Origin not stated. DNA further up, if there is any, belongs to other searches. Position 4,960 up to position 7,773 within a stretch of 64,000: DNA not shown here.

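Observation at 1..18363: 18-kb glycan-assembly locus of five GT-C-like polytopic enzymes, five GT4s and a GtrB/DPM1-type GT2, with no canonical initiation, flippase, polymerase or export genes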

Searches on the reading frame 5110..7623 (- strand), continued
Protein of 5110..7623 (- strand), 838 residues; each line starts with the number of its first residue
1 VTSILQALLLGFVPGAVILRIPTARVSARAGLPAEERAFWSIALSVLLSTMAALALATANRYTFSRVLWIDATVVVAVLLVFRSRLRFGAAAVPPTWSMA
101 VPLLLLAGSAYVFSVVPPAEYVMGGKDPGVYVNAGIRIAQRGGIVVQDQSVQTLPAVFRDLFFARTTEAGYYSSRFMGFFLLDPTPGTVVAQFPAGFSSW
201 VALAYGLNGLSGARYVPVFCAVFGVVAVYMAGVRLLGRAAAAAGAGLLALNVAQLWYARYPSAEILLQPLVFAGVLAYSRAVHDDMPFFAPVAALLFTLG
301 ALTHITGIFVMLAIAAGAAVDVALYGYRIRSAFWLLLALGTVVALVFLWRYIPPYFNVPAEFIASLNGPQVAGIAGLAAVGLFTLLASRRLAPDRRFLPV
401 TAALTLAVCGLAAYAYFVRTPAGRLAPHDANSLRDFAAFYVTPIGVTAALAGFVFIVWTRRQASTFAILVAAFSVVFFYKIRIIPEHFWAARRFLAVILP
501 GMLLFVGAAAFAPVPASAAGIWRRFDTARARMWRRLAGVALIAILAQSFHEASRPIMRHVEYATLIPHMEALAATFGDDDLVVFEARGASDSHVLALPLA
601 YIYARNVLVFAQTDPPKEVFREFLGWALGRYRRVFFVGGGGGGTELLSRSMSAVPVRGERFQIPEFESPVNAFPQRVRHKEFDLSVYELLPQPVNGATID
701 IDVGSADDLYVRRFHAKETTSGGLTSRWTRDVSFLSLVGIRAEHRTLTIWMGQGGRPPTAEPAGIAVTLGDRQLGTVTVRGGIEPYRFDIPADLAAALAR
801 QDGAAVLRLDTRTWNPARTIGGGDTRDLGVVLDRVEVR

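Call 55: find_encoding_contigs(protein=P0091, flank=10000, max_places=1)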
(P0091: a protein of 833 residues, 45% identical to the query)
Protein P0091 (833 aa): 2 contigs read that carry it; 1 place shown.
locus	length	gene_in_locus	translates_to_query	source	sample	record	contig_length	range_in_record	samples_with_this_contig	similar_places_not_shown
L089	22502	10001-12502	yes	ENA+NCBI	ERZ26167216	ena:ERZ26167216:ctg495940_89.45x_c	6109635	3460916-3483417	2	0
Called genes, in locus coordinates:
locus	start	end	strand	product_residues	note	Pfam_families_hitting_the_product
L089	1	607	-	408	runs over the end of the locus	PF00111:Fer2, PF00970:FAD_binding_6, PF00175:NAD_binding_1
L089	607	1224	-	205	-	PF02508:Rnf-Nqr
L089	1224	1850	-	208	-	PF02508:Rnf-Nqr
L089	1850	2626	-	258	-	PF04205:FMN_bind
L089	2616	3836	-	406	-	PF03116:NQR2_RnfD_RnfE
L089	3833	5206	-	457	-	PF05896:NQRA_N, PF24836:NQRA_2nd, PF11973:NQRA_SLBB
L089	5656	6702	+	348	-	PF00534:Glycos_transf_1, PF13692:Glyco_trans_1_4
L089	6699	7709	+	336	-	PF00535:Glycos_transf_2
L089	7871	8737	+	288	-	PF00535:Glycos_transf_2, PF13641:Glyco_tranf_2_3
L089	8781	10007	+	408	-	PF13439:Glyco_transf_4, PF13579:Glyco_trans_4_4, PF13477:Glyco_trans_4_2, PF20706:GT4-conflict, PF00534:Glycos_transf_1, PF13692:Glyco_trans_1_4, PF13524:Glyco_trans_1_2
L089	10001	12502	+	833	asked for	-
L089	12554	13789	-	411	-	PF13439:Glyco_transf_4, PF13579:Glyco_trans_4_4, PF20706:GT4-conflict, PF00534:Glycos_transf_1, PF13692:Glyco_trans_1_4, PF13524:Glyco_trans_1_2 (faint)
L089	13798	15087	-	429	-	PF13439:Glyco_transf_4, PF13579:Glyco_trans_4_4, PF20706:GT4-conflict (weak), PF00534:Glycos_transf_1, PF13692:Glyco_trans_1_4, PF13524:Glyco_trans_1_2 (weak)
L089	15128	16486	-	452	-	PF13231:PMT_2 (weak)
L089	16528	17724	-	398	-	PF13439:Glyco_transf_4, PF13579:Glyco_trans_4_4, PF20706:GT4-conflict, PF00534:Glycos_transf_1, PF13692:Glyco_trans_1_4, PF13524:Glyco_trans_1_2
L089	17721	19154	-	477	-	-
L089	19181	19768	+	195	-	-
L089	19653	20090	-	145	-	PF01710:HTH_Tnp_IS630 (faint)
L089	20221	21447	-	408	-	PF13439:Glyco_transf_4 (weak), PF20706:GT4-conflict, PF00534:Glycos_transf_1, PF13692:Glyco_trans_1_4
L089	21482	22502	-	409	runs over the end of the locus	-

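Call 59: search_protein_families(library=ncbifam, proteins=[L088:12568-13743:+, L085:12559-13728:+, L087:15563-16810:-, L088:7826-8689:+, L088:3187-4773:+, L085:16307-17806:-, L088:21352-22260:+, L088:652-2076:+, L087:13437-15563:-], max_evalue=0.01)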
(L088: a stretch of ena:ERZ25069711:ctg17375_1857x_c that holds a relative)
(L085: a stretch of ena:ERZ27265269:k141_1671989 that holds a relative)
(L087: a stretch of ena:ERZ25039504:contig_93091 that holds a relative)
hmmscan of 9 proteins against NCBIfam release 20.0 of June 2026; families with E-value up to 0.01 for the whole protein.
L088:12568-13743:+ (392 aa): 6 families
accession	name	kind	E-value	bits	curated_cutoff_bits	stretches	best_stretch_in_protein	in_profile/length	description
TIGR02195.1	heptsyl_trn_II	equivalog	5.6e-28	98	134.6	1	45-389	2-338/339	lipopolysaccharide heptosyltransferase II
TIGR02201.1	heptsyl_trn_III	equivalog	1.2e-27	96.8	170.2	1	44-389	1-343/344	putative lipopolysaccharide heptosyltransferase III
TIGR02193.1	heptsyl_trn_I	equivalog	7.5e-27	94.4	185.3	1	44-348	1-301/320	lipopolysaccharide heptosyltransferase I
NF008162.0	PRK10916.1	equivalog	4.8e-18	65.5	569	1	221-346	178-305/348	ADP-heptose--LPS heptosyltransferase RfaF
NF007742.0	PRK10422.1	equivalog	1.6e-16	60.1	467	1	40-391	3-345/352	lipopolysaccharide core heptosyltransferase RfaQ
NF008204.0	PRK10964.1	equivalog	1.1e-08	34.6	437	1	233-334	188-285/322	lipopolysaccharide heptosyltransferase RfaC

L085:12559-13728:+ (390 aa): 6 families
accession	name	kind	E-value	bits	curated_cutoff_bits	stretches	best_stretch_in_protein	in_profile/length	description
TIGR02195.1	heptsyl_trn_II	equivalog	6.7e-32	110.9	134.6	1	44-388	1-337/339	lipopolysaccharide heptosyltransferase II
TIGR02193.1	heptsyl_trn_I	equivalog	9e-26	90.8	185.3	1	44-350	1-303/320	lipopolysaccharide heptosyltransferase I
TIGR02201.1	heptsyl_trn_III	equivalog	7.5e-25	87.7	170.2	1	44-389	1-343/344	putative lipopolysaccharide heptosyltransferase III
NF007742.0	PRK10422.1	equivalog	2.8e-19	69.2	467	1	235-348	195-308/352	lipopolysaccharide core heptosyltransferase RfaQ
NF008162.0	PRK10916.1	equivalog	4.3e-18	65.6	569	1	44-347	2-306/348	ADP-heptose--LPS heptosyltransferase RfaF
NF008204.0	PRK10964.1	equivalog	2.2e-08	33.6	437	1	232-338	187-289/322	lipopolysaccharide heptosyltransferase RfaC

L087:15563-16810:- (416 aa): 7 families
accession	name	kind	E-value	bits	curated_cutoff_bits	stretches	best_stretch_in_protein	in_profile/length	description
TIGR02195.1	heptsyl_trn_II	equivalog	1.3e-21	77.1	134.6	1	103-396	66-337/339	lipopolysaccharide heptosyltransferase II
TIGR02201.1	heptsyl_trn_III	equivalog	5.8e-16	58.5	170.2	1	36-396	1-342/344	putative lipopolysaccharide heptosyltransferase III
NF008162.0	PRK10916.1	equivalog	3.6e-13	49.4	569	1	239-354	188-304/348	ADP-heptose--LPS heptosyltransferase RfaF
NF007742.0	PRK10422.1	equivalog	3.4e-11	42.5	467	1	215-360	168-311/352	lipopolysaccharide core heptosyltransferase RfaQ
TIGR02193.1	heptsyl_trn_I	equivalog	6e-11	42.1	185.3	1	246-395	194-318/320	lipopolysaccharide heptosyltransferase I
NF008204.0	PRK10964.1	equivalog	1.5e-05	24.3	437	1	232-349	181-291/322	lipopolysaccharide heptosyltransferase RfaC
NF009970.0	PRK13435.1-1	equivalog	0.0018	18.3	143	0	254-277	60-83/125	response regulator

L088:7826-8689:+ (288 aa): 17 families
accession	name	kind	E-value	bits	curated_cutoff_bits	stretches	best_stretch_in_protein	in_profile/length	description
TIGR04182.1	glyco_TIGR04182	equivalog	2.9e-41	141.8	325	1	8-285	3-290/293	S-layer glycoprotein N-glycosyltransferase AglJ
NF058614.1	PPMAGASynPpgS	equivalog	1.1e-27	97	370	1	8-190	3-193/226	polyprenyl-phospho-N-acetylgalactosaminyl synthase PpgS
NF041391.1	DPhHxTase_Halo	equivalog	1.3e-19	70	375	1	13-216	3-206/213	dolichyl-phosphate hexose transferase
NF007986.1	PRK10714.1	equivalog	6.6e-17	61.5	529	1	7-249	8-255/316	undecaprenyl-phosphate 4-deoxy-4-formamido-L-arabinose transferase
TIGR03965.1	mycofact_glyco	equivalog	6e-13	48.5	280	1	4-108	73-183/467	mycofactocin biosynthesis glycosyltransferase MftF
NF047588.1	GlcsyltransPgfSStrep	equivalog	1.9e-12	47.1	500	1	9-269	5-272/308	glycosyltransferase PgfS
TIGR04283.1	glyco_like_mftF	equivalog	3.9e-12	46.2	182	1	8-93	2-86/221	TIGR04283 family arsenosugar biosynthesis glycosyltransferase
NF010496.0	PRK13915.1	equivalog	2.2e-11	43.4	262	1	6-91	32-128/307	glucosyl-3-phosphoglycerate synthase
NF041875.1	EPS_EpsD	equivalog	3.7e-10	39.7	370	1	9-93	3-93/325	exopolysaccharide biosynthesis glycosyltransferase EpsD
TIGR03937.1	PgaC_IcaA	equivalog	1.2e-09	37.7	422.3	1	6-90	46-136/407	poly-beta-1,6-N-acetyl-D-glucosamine synthase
NF041865.1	EpsU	equivalog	2.8e-06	26.6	700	1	8-74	42-113/394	exopolysaccharide biosynthesis GT2 family glycosyltransferase EpsU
NF007482.0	PRK10073.1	equivalog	7.5e-06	25.2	423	1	6-102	7-108/334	glycosyltransferase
NF047683.1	TeichurnBiosyTuaG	equivalog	2.9e-05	23.8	400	1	7-101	8-108/252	teichuronic acid biosynthesis protein TuaG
NF050819.1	PolSacchBiosHfsG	equivalog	0.00016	21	500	1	7-90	14-102/302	polysaccharide biosynthesis protein HfsG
TIGR03469.1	HpnB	hypoth_equivalog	0.00058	19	379.25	1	7-104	46-160/386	hopene-associated glycosyltransferase HpnB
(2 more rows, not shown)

L088:3187-4773:+ (529 aa): 0 families

L085:16307-17806:- (500 aa): 0 families

L088:21352-22260:+ (303 aa): 0 families

L088:652-2076:+ (475 aa): 10 families
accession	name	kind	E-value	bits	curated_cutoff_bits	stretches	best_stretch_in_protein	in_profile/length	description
TIGR03025.1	EPS_sugtrans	subfamily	2.9e-103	346.5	295.55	1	38-470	5-439/445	exopolysaccharide biosynthesis polyprenyl glycosylphosphotransferase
TIGR03013.1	EpsB_2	subfamily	8.5e-96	321.7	393.35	1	63-470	30-437/443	TIGR03013 family XrtA/PEP-CTERM system glycosyltransferase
TIGR03023.1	WcaJ_sugtrans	equivalog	1.6e-80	271.6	410.75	1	45-469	8-446/453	undecaprenyl-phosphate glucose phosphotransferase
TIGR03022.1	WbaP_sugtrans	subfamily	2.1e-52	178.9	403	2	360-470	346-450/456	undecaprenyl-phosphate galactose phosphotransferase WbaP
NF052601.1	undeca_RfbP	equivalog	8.8e-38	129.9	330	2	360-471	132-237/244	undecaprenyl-phosphate galactose phosphotransferase family protein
NF041877.1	EPS_EpsZ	equivalog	1.7e-37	129.2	800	1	93-470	72-453/459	exopolysaccharide biosynthesis polyisoprenyl-phosphate hexose-1-phosphate transferase EpsZ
NF007518.0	PRK10124.1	equivalog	1.8e-36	125.9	684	1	285-464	271-452/464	undecaprenyl-phosphate glucose phosphotransferase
NF050817.1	PolSacchBiosHfsE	equivalog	3e-35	121.9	750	1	89-470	76-460/467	polysaccharide biosynthesis protein HfsE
NF011751.0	PRK15204.1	equivalog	3.7e-26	91.8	907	1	273-473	265-473/476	undecaprenyl-phosphate galactose phosphotransferase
NF045514.1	glycotran_HepC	equivalog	4.8e-18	65.3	140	1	283-396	112-211/220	heterocyst development glycosyltransferase HepC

L087:13437-15563:- (709 aa): 0 families

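Call 68: search_solved_structures(query=A1, max_evalue=10)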
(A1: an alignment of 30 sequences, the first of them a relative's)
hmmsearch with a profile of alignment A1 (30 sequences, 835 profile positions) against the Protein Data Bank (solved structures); distinct sequences matched with E-value up to 10: 2.
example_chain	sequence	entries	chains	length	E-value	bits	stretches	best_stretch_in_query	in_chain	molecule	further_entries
6efu_A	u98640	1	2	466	2.9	9.2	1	615-670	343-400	Beta-glucosidase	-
5jbk_A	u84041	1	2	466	2.9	9.2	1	615-670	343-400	Beta-glucosidase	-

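Call 71: search_protein_families(library=pfam, proteins=[P0002, P0010, P0025, P0075, L089:15131-16486:-, L085:16307-17806:-, L088:3187-4773:+, L089:17724-19154:-, L087:13437-15563:-, L085:13759-14820:-], max_evalue=0.1)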
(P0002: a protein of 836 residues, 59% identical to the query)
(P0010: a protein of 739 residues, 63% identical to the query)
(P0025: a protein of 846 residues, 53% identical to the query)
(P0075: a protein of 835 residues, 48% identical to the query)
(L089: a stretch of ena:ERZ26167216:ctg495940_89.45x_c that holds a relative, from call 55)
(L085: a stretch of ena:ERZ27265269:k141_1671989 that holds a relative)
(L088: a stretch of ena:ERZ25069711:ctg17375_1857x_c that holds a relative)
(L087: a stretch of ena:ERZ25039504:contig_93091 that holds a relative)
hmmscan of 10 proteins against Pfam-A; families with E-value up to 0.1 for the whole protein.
P0002 (836 aa): 1 family
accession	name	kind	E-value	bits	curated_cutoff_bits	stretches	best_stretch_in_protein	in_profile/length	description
PF13231.12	PMT_2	-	5.2e-06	27.2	26.1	1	208-347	19-158/160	Dolichyl-phosphate-mannose-protein mannosyltransferase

P0010 (739 aa): 1 family
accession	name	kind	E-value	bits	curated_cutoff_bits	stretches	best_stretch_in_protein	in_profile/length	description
PF13231.12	PMT_2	-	6.1e-06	27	26.1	1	110-238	20-148/160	Dolichyl-phosphate-mannose-protein mannosyltransferase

P0025 (846 aa): 1 family
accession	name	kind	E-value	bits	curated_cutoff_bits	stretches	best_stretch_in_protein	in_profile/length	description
PF13231.12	PMT_2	-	3.8e-06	27.7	26.1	1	214-348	24-154/160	Dolichyl-phosphate-mannose-protein mannosyltransferase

P0075 (835 aa): 1 family
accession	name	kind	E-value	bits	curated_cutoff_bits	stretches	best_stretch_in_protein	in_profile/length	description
PF13231.12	PMT_2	-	1.6e-05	25.6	26.1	1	217-339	29-153/160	Dolichyl-phosphate-mannose-protein mannosyltransferase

L089:15131-16486:- (452 aa): 1 family
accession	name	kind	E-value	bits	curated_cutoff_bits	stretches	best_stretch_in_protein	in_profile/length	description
PF13231.12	PMT_2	-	3.2e-05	24.6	26.1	1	116-218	23-123/160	Dolichyl-phosphate-mannose-protein mannosyltransferase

L085:16307-17806:- (500 aa): 0 families

L088:3187-4773:+ (529 aa): 1 family
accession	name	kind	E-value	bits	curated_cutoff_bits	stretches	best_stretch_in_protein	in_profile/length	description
PF05857.17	TraX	-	0.00067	20.1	25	1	174-264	89-180/217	TraX protein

L089:17724-19154:- (477 aa): 1 family
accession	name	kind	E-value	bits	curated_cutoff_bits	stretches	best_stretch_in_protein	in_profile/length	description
PF13664.11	DUF4149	-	0.065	13.9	24.6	1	79-157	9-82/102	Domain of unknown function (DUF4149)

L087:13437-15563:- (709 aa): 1 family
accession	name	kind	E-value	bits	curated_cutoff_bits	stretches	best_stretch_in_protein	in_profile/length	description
PF09586.16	YfhO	-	2.9e-10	39.6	28.5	2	617-684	767-835/835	Bacterial membrane protein YfhO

L085:13759-14820:- (354 aa): 0 families
